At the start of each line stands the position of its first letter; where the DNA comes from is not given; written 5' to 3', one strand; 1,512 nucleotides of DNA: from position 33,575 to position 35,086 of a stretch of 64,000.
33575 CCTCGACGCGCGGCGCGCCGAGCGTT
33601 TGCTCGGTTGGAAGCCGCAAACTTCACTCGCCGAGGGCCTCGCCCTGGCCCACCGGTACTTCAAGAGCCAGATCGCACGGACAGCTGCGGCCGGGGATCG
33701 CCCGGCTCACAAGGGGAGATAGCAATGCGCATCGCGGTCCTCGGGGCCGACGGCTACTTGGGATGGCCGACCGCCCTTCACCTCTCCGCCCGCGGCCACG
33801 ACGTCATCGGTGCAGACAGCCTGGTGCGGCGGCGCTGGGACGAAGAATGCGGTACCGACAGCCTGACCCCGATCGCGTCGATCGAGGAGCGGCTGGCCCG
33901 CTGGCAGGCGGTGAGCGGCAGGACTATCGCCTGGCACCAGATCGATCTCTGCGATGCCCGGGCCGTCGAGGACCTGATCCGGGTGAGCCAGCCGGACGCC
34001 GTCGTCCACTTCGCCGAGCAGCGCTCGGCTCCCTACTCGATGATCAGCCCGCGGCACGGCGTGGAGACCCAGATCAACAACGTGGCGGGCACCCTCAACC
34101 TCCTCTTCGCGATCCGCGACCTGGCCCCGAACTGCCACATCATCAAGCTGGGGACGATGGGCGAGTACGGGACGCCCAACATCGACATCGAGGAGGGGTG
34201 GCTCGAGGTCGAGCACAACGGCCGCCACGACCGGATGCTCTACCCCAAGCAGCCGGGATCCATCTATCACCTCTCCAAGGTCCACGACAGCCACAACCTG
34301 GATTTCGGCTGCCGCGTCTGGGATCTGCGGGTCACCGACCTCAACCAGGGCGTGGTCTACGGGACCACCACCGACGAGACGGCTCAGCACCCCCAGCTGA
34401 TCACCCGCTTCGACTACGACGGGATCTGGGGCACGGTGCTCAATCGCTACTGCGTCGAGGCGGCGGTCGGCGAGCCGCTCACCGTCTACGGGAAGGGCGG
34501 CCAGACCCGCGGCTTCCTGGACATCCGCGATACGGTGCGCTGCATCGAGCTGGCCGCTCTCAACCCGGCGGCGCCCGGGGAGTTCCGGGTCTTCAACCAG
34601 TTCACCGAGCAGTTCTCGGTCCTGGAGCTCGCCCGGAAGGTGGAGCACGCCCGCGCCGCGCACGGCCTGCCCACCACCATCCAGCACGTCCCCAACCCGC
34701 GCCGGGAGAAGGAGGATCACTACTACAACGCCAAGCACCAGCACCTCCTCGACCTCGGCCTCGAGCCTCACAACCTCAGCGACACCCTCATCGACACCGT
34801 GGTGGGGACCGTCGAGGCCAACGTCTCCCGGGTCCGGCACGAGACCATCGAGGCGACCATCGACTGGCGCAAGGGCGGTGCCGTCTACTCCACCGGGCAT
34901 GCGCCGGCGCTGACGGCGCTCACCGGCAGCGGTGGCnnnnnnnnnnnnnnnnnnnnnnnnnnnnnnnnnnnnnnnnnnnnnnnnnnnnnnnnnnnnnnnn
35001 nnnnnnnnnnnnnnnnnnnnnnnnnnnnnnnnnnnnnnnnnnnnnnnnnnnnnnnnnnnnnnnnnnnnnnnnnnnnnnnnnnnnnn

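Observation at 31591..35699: Tight four-gene operon for sulfoquinovose: flippase-like protein, NAD epimerase, UDP-sulfoquinovose synthase (SqdB) and a GT2 polyprenyl-phosphate-type transferase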

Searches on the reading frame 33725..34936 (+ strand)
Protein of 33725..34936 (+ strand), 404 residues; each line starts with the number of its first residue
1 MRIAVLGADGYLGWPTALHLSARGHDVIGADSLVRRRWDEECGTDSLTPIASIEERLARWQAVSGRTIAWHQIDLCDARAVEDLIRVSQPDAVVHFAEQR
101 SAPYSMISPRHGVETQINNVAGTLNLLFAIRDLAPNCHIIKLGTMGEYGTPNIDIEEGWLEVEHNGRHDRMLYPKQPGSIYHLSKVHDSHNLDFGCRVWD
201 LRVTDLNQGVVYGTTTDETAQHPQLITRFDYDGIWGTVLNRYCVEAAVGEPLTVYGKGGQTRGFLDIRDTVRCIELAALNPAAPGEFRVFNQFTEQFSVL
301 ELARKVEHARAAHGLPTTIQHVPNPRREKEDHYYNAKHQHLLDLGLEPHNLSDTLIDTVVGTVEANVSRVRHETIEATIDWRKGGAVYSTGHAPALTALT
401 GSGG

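Call 7: search_protein_families(library=pfam, proteins=[window:33725-34936:+], max_evalue=0.01)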
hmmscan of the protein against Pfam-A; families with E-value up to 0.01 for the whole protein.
window:33725-34936:+ (404 aa): 4 families
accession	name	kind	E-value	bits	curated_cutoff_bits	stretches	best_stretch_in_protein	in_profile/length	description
PF01370.27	Epimerase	-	1.3e-23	84.1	20.9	1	3-291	1-238/240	NAD dependent epimerase/dehydratase family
PF16363.11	GDP_Man_Dehyd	-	2.3e-17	63.9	27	1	5-298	2-264/332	GDP-mannose 4,6 dehydratase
PF04321.23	RmlD_sub_bind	-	0.00047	19.8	27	1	1-97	1-59/287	RmlD substrate binding domain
PF03721.20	UDPG_MGDP_dh_N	-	0.00066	19.7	27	1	1-31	1-30/187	UDP-glucose/GDP-mannose dehydrogenase family, NAD binding domain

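Call 8: search_protein_families(library=ncbifam, proteins=[window:33725-34936:+], max_evalue=0.01)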
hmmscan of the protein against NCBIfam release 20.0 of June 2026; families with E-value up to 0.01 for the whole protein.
window:33725-34936:+ (404 aa): 10 families
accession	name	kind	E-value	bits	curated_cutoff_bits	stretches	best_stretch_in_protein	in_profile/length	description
NF041015.1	UDPsulfquin_syn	equivalog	3.6e-143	477.2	575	1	1-381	1-383/384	UDP-sulfoquinovose synthase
TIGR01181.1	dTDP_gluc_dehyt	equivalog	1.9e-13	50.2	365.1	2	66-150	50-131/321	dTDP-glucose 4,6-dehydratase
TIGR01179.1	galE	equivalog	1.7e-10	40.3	262.3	1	3-150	2-127/332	UDP-glucose 4-epimerase GalE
NF007582.0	PRK10217.1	equivalog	1.6e-08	34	698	1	66-280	51-242/355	dTDP-glucose 4,6-dehydratase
NF007490.0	PRK10084.1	subfamily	2.7e-08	33.2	649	1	65-132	49-113/361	dTDP-glucose 4,6-dehydratase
NF007956.0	PRK10675.1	subfamily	1.9e-07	30.6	394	1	1-136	1-117/338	UDP-glucose 4-epimerase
TIGR02622.1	CDP_4_6_dhtase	equivalog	1.9e-06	27.3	278.45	1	70-169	58-152/352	CDP-glucose 4,6-dehydratase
TIGR04180.1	EDH_00030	hypoth_equivalog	3.7e-06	26.2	475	1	73-152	56-129/297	NAD-dependent 4,6-dehydratase LegB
TIGR03026.1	NDP-sugDHase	subfamily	0.00027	19.8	189.8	1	1-32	1-31/413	nucleotide sugar dehydrogenase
NF004520.0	PRK05865.1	equivalog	0.0077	14.1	1509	0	1-68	1-64/854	sugar epimerase family protein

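Call 10: find_homologous_proteins(query=window:33725-34936:+)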
Query window:33725-34936:+ (404 aa): 8000 proteins with E <= 0.001 among 8000 candidates; the best 120 are listed.
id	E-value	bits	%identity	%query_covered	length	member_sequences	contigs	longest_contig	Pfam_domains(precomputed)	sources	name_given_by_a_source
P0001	1.2e-250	850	88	100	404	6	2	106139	PF16363.12,PF01370.28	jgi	jgi:UDP-sulfoquinovose synthase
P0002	5.6e-250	848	88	100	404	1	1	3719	PF04321.24,PF16363.12,PF01370.28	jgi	jgi:UDP-sulfoquinovose synthase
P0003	2.5e-247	839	87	100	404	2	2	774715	PF16363.12,PF01370.28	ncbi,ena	-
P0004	1.3e-246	836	88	100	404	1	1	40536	PF04321.24,PF16363.12,PF01370.28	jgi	jgi:UDP-sulfoquinovose synthase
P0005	4.5e-243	825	88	96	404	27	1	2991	PF16363.12,PF01370.28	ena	-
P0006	9.0e-243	824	86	100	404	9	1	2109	PF04321.24,PF16363.12,PF01370.28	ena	-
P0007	1.1e-242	824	86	100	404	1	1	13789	PF04321.24,PF16363.12,PF01370.28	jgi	-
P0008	1.2e-242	823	86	100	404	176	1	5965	PF04321.24,PF16363.12,PF01370.28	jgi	jgi:UDP-sulfoquinovose synthase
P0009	2.7e-242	822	85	100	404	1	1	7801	PF04321.24,PF16363.12,PF01370.28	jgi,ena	-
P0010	3.5e-242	822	85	100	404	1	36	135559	PF04321.24,PF16363.12,PF01370.28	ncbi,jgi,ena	ncbi:MAG: NAD-dependent epimerase/dehydratase family protein [Candidatus Dormibacteria bacterium]|jg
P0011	1.8e-241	820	85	100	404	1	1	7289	PF04321.24,PF16363.12,PF01370.28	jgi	jgi:UDP-sulfoquinovose synthase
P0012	1.8e-241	819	85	100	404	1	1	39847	PF04321.24,PF16363.12,PF01370.28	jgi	-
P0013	2.3e-241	819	85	100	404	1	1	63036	PF04321.24,PF16363.12,PF01370.28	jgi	-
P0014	6.3e-237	805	84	100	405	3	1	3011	PF04321.24,PF16363.12,PF01370.28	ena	-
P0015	2.5e-231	786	82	98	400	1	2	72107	PF04321.24,PF16363.12,PF01370.28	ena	-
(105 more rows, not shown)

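Call 12: find_related_loci(query=window:33725-34936:+, collection=genome_contigs, flank=5000)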
Query window:33725-34936:+ (404 aa) in genome_contigs; peptide patterns used: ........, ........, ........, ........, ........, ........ (x = any residue, [..] = any of these).
599 stretches matched a pattern (row limit reached: there are more); 591 encode a relative of the query (tblastn E <= 1e-3); the best 80 are kept; 80 distinct loci.
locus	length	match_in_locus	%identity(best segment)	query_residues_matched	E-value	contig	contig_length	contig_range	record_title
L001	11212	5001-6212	85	1-404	0e+0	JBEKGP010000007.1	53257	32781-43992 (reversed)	MAG: Candidatus Dormibacteria bacterium isolate SPRUCE 256 SPRUCE_256_7, whole genome shotgun sequence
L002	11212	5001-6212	86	1-404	0e+0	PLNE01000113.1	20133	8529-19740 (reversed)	MAG: Candidatus Dormiibacterota bacterium isolate fen_879 73.20120800_E2D.47_contig_5952, whole genome shotgun sequence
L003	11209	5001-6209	86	1-403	0e+0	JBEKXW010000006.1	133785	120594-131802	MAG: Candidatus Dormibacteria bacterium isolate SPRUCE 660 SPRUCE_660_6, whole genome shotgun sequence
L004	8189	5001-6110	87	1-370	0e+0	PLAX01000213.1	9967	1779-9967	MAG: Candidatus Dormiibacterota bacterium isolate bog_852 73.20111000_S2D.15_contig_13208, whole genome shotgun sequence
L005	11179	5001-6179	80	1-393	0e+0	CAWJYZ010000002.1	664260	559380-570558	MAG: uncultured bacterium isolate MFD05502.bin.2.16 genome assembly, contig: contig_14155, whole genome shotgun sequence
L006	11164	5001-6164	79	1-388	0e+0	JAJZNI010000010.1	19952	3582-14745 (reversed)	MAG: bacterium isolate MAS3.bin89 NODE_5475_length_19952_cov_1.814578, whole genome shotgun sequence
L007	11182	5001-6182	74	1-397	0e+0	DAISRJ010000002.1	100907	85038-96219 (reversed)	MAG TPA_asm: Candidatus Dormiibacterota bacterium isolate CTOTU10828 NODE_6_length_100907_cov_8.134653, whole genome sho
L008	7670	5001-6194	72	1-403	0e+0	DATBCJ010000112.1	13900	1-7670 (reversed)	MAG TPA_asm: Candidatus Dormiibacterota bacterium isolate SMAG_U5782 k141_2321136, whole genome shotgun sequence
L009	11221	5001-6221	71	1-404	0e+0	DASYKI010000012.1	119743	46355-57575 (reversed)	MAG TPA_asm: Candidatus Dormiibacterota bacterium isolate SMAG_U4318 k141_1471499, whole genome shotgun sequence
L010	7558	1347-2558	70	1-403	0e+0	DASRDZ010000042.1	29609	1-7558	MAG TPA_asm: Candidatus Dormiibacterota bacterium isolate SMAG_U9993 k141_402195, whole genome shotgun sequence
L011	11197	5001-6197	71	1-399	0e+0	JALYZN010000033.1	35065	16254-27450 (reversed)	MAG: Candidatus Dormiibacterota bacterium isolate KAP bin66 SD1490-92_k127_1971037, whole genome shotgun sequence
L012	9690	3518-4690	71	1-394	0e+0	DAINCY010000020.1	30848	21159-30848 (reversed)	MAG TPA_asm: Candidatus Dormiibacterota bacterium isolate CTOTU41359 NODE_757_length_30848_cov_7.712987, whole genome sh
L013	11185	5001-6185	69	1-395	0e+0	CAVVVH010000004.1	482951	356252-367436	MAG: Candidatus Dormibacteraeota bacterium isolate MFD04580.bin.2.77 genome assembly, contig: contig_15891, whole genome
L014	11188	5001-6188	64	3-397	8e-176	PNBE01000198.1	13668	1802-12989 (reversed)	MAG: Candidatus Dormiibacterota bacterium isolate palsa_851 73.20111000_P3M.52_contig_22364, whole genome shotgun sequen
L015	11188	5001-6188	64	3-397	3e-175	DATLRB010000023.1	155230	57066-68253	MAG TPA_asm: Candidatus Saccharimonadales bacterium isolate SMAG_U13893 k141_658799, whole genome shotgun sequence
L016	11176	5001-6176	65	3-393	2e-175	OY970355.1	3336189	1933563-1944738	MAG: Candidatus Dormibacteraeota bacterium isolate MFD10064.bin.c.1 genome assembly, chromosome: 1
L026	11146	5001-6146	61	1-382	3e-163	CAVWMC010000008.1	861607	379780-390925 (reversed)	MAG: uncultured delta proteobacterium isolate MFD04463.bin.1.288 genome assembly, contig: contig_34695, whole genome sho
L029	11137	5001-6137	63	1-382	2e-162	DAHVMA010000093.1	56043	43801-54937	MAG TPA_asm: Acidimicrobiaceae bacterium isolate clean538 k141_1235978, whole genome shotgun sequence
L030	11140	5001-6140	63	1-383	2e-162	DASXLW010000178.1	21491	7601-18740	MAG TPA_asm: Streptosporangiaceae bacterium isolate SMAG_U5312 k141_3823963, whole genome shotgun sequence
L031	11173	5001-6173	61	1-399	6e-162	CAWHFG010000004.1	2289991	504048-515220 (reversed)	MAG: uncultured Acidimicrobiaceae bacterium isolate MFD00731.bin.2.67 genome assembly, contig: contig_25915, whole genom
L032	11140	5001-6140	60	2-381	1e-161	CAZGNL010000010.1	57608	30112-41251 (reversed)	MAG TPA_asm: uncultured Syntrophaceae bacterium isolate binchicken_co349_125 genome assembly, contig: NODE_53_length_576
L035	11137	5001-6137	62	1-382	3e-161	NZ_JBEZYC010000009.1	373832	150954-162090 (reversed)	Kribbella sp. NPDC026611 NPDC026611_122_B11.ctg-0009, whole genome shotgun sequence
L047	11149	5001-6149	61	1-386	1e-158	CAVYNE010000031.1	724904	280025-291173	MAG: uncultured Actinomycetes bacterium isolate MFD05705.bin.2.99 genome assembly, contig: contig_4896, whole genome sho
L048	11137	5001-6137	62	1-382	1e-158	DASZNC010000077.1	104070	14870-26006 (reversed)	MAG TPA_asm: Acidimicrobiales bacterium isolate SMAG_U5907 k141_5071393, whole genome shotgun sequence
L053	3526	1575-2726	59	1-384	5e-165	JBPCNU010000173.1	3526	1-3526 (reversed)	MAG: Rubrobacter sp. isolate TH_ant_mag_138 S1Ck127_783259_flag_1_multi_7.0000_len_3526, whole genome shotgun sequence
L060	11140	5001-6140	61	1-383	1e-157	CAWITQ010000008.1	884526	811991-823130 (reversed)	MAG: uncultured Solirubrobacterales bacterium isolate MFD01213.bin.2.42 genome assembly, contig: contig_7423, whole geno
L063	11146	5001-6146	60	1-385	2e-157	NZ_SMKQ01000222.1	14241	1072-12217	Nonomuraea terrae strain CH32 NODE_222_length_14241_cov_15.4831, whole genome shotgun sequence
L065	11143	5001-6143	61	1-381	5e-157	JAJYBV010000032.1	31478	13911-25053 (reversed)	MAG: Chloroflexi bacterium isolate BP9.bin130 NODE_2357_length_31478_cov_2.577302, whole genome shotgun sequence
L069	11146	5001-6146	60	1-382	4e-157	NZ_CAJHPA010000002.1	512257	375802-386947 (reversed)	Aerococcus sp. Group 2 strain Au-44-B14, whole genome shotgun sequence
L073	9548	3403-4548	60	1-382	7e-157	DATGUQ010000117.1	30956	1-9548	MAG TPA_asm: Brachybacterium sp. isolate SMAG_U10533 k141_21432, whole genome shotgun sequence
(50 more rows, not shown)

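Call 15: search_solved_structures(query=window:33725-34936:+, show_alignments=1, max_evalue=1e-10)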
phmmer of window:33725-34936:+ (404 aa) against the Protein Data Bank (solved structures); distinct sequences matched with E-value up to 1e-10: 3.
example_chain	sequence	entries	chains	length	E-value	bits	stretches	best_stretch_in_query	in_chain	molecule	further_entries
1qrr_A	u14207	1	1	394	2.1e-155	521.1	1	2-386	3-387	sulfolipid biosynthesis (SQD1) PROTEIN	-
1i24_A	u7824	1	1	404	2.4e-155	520.9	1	2-386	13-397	SULFOLIPID BIOSYNTHESIS PROTEIN SQD1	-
1i2b_A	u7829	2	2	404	1.2e-154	518.6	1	2-386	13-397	SULFOLIPID BIOSYNTHESIS PROTEIN SQD1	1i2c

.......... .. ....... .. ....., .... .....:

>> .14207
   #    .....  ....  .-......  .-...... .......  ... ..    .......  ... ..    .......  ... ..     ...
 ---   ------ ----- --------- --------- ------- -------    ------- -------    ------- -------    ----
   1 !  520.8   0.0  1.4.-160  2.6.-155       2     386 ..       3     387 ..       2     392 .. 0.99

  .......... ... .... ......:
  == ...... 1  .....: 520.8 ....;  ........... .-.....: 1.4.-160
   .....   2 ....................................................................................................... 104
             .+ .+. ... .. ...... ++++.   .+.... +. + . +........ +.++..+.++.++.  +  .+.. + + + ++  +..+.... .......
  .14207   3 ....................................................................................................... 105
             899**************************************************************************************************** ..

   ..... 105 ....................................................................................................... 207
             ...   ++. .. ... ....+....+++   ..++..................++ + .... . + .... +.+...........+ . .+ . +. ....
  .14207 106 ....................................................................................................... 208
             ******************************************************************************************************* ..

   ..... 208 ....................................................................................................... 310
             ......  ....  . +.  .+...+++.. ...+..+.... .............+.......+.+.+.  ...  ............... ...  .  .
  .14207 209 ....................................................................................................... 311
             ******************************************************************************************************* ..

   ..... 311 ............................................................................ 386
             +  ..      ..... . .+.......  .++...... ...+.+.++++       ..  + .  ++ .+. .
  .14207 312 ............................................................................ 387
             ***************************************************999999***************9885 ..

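Call 19: search_protein_families(library=pfam, proteins=[L035:2234-4456:+, L007:6988-8178:-, L014:6962-8497:+, L015:3715-4920:-, L026:3998-4960:+, L032:6347-7600:+, L035:8309-9067:-, L035:9101-10102:-, L035:10107-11135:-, L029:6259-8271:+], max_evalue=0.01)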
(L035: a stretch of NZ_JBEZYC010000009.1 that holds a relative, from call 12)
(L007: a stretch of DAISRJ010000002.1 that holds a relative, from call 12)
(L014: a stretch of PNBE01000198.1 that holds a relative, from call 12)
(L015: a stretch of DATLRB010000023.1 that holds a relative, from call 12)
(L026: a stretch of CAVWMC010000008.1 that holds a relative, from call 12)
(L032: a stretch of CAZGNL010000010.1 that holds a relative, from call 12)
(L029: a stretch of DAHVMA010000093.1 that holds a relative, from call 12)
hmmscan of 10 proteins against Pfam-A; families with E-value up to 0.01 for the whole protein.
L035:2234-4456:+ (740 aa): 3 families
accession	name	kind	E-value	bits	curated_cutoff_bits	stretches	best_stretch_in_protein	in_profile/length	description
PF00535.33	Glycos_transf_2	-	2.1e-19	70.5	23.3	1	493-650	2-163/168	Glycosyl transferase family 2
PF13231.12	PMT_2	-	3.2e-05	24.6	26.1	1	74-205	21-150/160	Dolichyl-phosphate-mannose-protein mannosyltransferase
PF13641.12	Glyco_tranf_2_3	-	6.7e-05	23.4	27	1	490-628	2-132/230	Glycosyltransferase like family 2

L007:6988-8178:- (396 aa): 1 family
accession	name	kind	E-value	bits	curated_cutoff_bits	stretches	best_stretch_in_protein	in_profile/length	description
PF02366.24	PMT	-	7.9e-06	26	22.7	1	60-220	62-220/245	Dolichyl-phosphate-mannose-protein mannosyltransferase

L014:6962-8497:+ (511 aa): 1 family
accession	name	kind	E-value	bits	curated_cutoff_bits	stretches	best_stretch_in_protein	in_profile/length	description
PF13231.12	PMT_2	-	3.6e-08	34.2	26.1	1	52-211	1-153/160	Dolichyl-phosphate-mannose-protein mannosyltransferase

L015:3715-4920:- (401 aa): 1 family
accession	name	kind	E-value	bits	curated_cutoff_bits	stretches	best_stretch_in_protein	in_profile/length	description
PF03706.18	LPG_synthase_TM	-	3.8e-12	46.7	33.4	1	68-350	7-299/302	Lysylphosphatidylglycerol synthase TM region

L026:3998-4960:+ (320 aa): 4 families
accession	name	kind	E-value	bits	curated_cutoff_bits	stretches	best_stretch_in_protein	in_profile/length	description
PF00535.33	Glycos_transf_2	-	4.2e-37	128.1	23.3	1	5-108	1-108/168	Glycosyl transferase family 2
PF10111.15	Glyco_tranf_2_2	-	3.4e-15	56.7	27.3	1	5-191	1-201/276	Glycosyltransferase like family 2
PF13641.12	Glyco_tranf_2_3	-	3.5e-15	57.1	27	1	2-193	1-198/230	Glycosyltransferase like family 2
PF13704.12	Glyco_tranf_2_4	-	0.0074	17.2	27.5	0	33-89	21-82/98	Glycosyl transferase family 2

L032:6347-7600:+ (417 aa): 6 families
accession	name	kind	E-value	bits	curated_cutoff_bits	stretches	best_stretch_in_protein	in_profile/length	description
PF00534.26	Glycos_transf_1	-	2e-27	96.3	26.4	1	245-391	21-172/172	Glycosyl transferases group 1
PF13692.12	Glyco_trans_1_4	-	3.9e-27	95.7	27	1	236-377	2-142/142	Glycosyl transferases group 1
PF20706.3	GT4-conflict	-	2.1e-10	40.6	26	1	237-360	199-330/385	Family 4 Glycosyltransferase in conflict systems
PF13524.12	Glyco_trans_1_2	-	3.1e-07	30.9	25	1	267-408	12-142/144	Glycosyl transferase-like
PF13439.12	Glyco_transf_4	-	3.7e-07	30.7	28.5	1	13-215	2-168/170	Glycosyltransferase Family 4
PF13579.12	Glyco_trans_4_4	-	4.3e-07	30.8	29.7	1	13-135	1-107/158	Glycosyl transferase 4-like domain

L035:8309-9067:- (252 aa): 11 families
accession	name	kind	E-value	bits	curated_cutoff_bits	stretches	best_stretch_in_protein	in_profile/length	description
PF08241.18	Methyltransf_11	-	8.2e-21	74.9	21.2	1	42-133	1-95/95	Methyltransferase domain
PF13649.12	Methyltransf_25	-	2.4e-18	67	27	1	41-129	1-97/97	Methyltransferase domain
PF13847.12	Methyltransf_31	-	1.4e-14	54.4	27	1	36-133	2-109/145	Methyltransferase domain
PF08242.18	Methyltransf_12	-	1.4e-13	51.8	30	1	42-131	1-98/98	Methyltransferase domain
PF13489.12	Methyltransf_23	-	1.6e-09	38.2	27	1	32-184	16-163/164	Methyltransferase domain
PF01209.24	Ubie_methyltran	-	9.9e-08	32.1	20.1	1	31-132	41-150/233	ubiE/COQ5 methyltransferase family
PF05175.20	MTS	-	4.4e-05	23.6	23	1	38-79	32-75/170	Methyltransferase small domain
PF13679.12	Methyltransf_32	-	0.00024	21.5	27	1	38-80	26-74/143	Methyltransferase domain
PF06325.19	PrmA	-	0.00036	20.6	22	1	35-79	159-204/296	Ribosomal protein L11 methyltransferase (PrmA)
PF05401.17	NodS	-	0.0057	17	24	1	36-89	42-94/201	Nodulation protein S (NodS)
PF00107.32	ADH_zinc_N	-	0.0068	16.8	31.8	0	49-139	3-93/129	Zinc-binding dehydrogenase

L035:9101-10102:- (333 aa): 1 family
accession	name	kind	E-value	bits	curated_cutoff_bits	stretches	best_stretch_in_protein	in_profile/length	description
PF01168.26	Ala_racemase_N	-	5.5e-09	36.5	24.1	1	19-168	19-181/220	Alanine racemase, N-terminal domain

L035:10107-11135:- (342 aa): 2 families
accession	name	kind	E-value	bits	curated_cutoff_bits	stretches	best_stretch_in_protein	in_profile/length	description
PF02388.22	FemAB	-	3e-44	151.9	24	2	2-215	30-225/406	FemAB family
PF13480.13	Acetyltransf_6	-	4.6e-14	53.2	22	1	165-290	8-135/143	Acetyltransferase (GNAT) domain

L029:6259-8271:+ (670 aa): 2 families
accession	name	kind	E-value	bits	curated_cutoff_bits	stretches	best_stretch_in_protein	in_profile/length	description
PF13231.12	PMT_2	-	0.00023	21.9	26.1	1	62-216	3-154/160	Dolichyl-phosphate-mannose-protein mannosyltransferase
PF02366.24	PMT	-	0.00048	20.2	22.7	1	61-183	62-186/245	Dolichyl-phosphate-mannose-protein mannosyltransferase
